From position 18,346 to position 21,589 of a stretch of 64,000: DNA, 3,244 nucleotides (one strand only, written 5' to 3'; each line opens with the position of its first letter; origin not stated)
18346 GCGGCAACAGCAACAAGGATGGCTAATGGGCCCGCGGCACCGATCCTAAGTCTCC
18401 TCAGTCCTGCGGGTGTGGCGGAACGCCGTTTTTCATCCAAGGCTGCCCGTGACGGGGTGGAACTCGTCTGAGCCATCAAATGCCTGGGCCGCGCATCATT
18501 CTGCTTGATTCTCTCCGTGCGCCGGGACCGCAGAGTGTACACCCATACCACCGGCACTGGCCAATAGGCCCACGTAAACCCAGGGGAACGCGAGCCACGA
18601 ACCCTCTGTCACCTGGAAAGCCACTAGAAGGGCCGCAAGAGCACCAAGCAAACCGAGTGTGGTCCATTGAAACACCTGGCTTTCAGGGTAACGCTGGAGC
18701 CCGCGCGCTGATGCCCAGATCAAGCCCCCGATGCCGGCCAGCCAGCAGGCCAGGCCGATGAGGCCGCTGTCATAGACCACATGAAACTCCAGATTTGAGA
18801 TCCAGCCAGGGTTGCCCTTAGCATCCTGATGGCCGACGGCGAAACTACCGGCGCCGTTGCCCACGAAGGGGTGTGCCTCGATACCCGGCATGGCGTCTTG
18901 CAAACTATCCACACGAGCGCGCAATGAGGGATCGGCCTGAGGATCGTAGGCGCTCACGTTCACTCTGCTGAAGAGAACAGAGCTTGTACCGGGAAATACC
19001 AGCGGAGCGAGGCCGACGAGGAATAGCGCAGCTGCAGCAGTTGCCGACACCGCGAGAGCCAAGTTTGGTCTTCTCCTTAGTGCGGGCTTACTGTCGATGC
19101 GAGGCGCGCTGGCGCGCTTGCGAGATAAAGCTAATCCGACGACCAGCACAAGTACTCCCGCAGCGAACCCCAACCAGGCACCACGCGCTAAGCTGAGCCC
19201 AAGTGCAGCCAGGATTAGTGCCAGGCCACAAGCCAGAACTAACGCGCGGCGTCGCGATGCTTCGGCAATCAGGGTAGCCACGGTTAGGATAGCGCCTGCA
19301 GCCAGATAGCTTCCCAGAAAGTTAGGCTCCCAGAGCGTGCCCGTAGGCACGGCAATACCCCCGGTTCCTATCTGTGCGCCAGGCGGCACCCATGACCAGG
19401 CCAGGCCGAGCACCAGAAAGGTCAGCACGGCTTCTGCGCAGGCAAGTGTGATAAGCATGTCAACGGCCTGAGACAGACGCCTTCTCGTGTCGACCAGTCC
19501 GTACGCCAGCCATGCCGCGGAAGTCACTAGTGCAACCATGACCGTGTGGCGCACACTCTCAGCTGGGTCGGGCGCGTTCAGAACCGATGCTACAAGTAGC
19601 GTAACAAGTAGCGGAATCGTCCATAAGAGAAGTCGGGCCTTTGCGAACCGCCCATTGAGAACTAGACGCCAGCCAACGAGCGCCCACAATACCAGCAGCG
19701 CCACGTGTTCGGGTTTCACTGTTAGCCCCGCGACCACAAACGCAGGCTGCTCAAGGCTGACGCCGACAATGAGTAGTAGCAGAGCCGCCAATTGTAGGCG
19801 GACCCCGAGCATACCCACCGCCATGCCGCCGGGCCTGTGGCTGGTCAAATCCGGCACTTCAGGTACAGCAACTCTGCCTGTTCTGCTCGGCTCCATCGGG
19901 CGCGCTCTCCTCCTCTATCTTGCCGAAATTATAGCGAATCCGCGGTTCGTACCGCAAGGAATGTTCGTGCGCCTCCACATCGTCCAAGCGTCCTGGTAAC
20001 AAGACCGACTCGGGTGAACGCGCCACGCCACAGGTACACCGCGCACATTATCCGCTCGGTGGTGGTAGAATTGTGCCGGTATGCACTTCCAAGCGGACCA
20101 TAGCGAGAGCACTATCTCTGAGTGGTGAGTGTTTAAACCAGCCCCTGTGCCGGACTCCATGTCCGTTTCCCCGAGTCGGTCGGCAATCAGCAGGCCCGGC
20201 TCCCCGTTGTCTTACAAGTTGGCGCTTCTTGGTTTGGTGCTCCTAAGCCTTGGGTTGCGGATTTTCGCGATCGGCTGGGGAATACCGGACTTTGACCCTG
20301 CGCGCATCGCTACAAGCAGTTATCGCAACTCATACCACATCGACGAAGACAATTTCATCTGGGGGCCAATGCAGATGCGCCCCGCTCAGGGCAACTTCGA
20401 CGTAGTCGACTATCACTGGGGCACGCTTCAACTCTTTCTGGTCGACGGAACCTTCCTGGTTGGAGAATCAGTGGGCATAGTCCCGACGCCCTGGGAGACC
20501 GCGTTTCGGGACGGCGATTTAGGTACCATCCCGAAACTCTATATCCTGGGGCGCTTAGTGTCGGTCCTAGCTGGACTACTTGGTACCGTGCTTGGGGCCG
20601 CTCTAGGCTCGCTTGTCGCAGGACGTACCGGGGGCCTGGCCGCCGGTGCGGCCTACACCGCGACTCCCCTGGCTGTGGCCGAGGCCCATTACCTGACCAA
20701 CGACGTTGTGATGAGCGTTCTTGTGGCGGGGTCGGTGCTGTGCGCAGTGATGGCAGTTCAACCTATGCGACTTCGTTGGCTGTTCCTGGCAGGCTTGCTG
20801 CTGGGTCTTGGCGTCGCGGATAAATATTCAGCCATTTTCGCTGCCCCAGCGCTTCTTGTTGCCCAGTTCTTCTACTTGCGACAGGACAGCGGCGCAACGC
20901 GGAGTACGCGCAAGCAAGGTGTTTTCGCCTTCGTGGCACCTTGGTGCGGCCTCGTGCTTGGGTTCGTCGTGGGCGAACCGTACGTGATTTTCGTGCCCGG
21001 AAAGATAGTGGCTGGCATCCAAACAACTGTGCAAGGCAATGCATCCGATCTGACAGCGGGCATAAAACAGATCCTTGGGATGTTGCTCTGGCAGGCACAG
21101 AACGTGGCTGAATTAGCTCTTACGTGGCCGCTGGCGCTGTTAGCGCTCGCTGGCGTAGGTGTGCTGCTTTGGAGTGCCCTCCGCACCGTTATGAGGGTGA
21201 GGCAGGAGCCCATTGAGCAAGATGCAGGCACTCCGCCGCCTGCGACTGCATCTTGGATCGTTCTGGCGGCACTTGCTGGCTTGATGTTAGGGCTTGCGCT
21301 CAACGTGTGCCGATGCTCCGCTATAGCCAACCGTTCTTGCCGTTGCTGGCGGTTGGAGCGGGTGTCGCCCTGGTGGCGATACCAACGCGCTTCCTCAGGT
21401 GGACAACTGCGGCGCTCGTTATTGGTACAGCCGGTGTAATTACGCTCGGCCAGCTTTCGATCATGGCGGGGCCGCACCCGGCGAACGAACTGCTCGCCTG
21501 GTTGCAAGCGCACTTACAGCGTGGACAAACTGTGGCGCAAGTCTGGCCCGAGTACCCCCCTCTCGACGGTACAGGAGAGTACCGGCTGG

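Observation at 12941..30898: Envelope glycan locus built almost entirely from GT-C (lipid-linked-sugar dependent) membrane glycosyltransferases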

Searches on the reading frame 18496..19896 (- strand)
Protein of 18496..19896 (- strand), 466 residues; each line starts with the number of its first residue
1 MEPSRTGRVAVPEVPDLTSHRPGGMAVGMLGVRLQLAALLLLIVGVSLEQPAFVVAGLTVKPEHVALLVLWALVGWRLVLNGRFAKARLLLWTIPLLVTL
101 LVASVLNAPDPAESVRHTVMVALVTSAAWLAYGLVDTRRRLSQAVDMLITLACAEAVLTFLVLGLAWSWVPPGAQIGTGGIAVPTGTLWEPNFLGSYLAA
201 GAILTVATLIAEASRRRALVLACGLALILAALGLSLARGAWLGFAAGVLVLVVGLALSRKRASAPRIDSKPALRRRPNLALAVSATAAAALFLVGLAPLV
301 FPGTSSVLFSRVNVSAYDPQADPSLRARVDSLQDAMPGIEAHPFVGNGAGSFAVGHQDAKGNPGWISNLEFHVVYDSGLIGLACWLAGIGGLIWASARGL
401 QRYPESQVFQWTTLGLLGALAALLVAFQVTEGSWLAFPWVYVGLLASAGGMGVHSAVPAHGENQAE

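Call 4: search_protein_families(library=pfam, proteins=[window:18496-19896:-], max_evalue=0.01)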
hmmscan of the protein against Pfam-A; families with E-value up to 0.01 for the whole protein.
window:18496-19896:- (466 aa): 2 families
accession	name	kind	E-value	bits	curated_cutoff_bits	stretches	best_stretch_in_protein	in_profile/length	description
PF04932.20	Wzy_C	-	1.5e-11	44.7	31.7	1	224-386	2-149/149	O-Antigen ligase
PF11992.13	TgpA_N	-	0.00057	19.4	30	1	121-311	26-191/333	TgpA N-terminal domain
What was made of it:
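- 18496..19896 (-): Wzy_C-family polytopic protein (ligase, O-oligosaccharyltransferase or polymerase type). Pfam Wzy_C E 1.5e-11, 44.7 bits against a cut-off of 31.7 (call 4).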

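Call 8: search_protein_families(library=ncbifam, proteins=[window:18496-19896:-], max_evalue=0.1)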
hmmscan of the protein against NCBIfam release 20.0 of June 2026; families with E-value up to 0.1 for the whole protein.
window:18496-19896:- (466 aa): 1 family
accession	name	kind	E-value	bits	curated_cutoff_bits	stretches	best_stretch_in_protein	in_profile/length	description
TIGR00947.1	2A73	equivalog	0.067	12.2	366.4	0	36-423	21-390/425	IctB family putative bicarbonate transporter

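Call 60: search_solved_structures(query=window:18496-19896:-, max_evalue=10)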
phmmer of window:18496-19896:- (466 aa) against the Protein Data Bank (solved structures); distinct sequences matched with E-value up to 10: 0.
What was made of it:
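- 18496..19896 (-): No PDB sequence match (call 60).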

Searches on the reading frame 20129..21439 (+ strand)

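Call 4: search_protein_families(library=pfam, proteins=[window:20129-21439:+], max_evalue=0.01)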
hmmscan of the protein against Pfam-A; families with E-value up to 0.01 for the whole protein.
window:20129-21439:+ (436 aa): 1 family
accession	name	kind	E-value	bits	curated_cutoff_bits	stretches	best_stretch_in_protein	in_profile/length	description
PF13231.12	PMT_2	-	2.1e-12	48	26.1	1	142-267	25-145/160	Dolichyl-phosphate-mannose-protein mannosyltransferase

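Call 8: search_protein_families(library=ncbifam, proteins=[window:20129-21439:+], max_evalue=0.1)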
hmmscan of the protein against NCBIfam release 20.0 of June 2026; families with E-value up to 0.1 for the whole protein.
window:20129-21439:+ (436 aa): 0 families
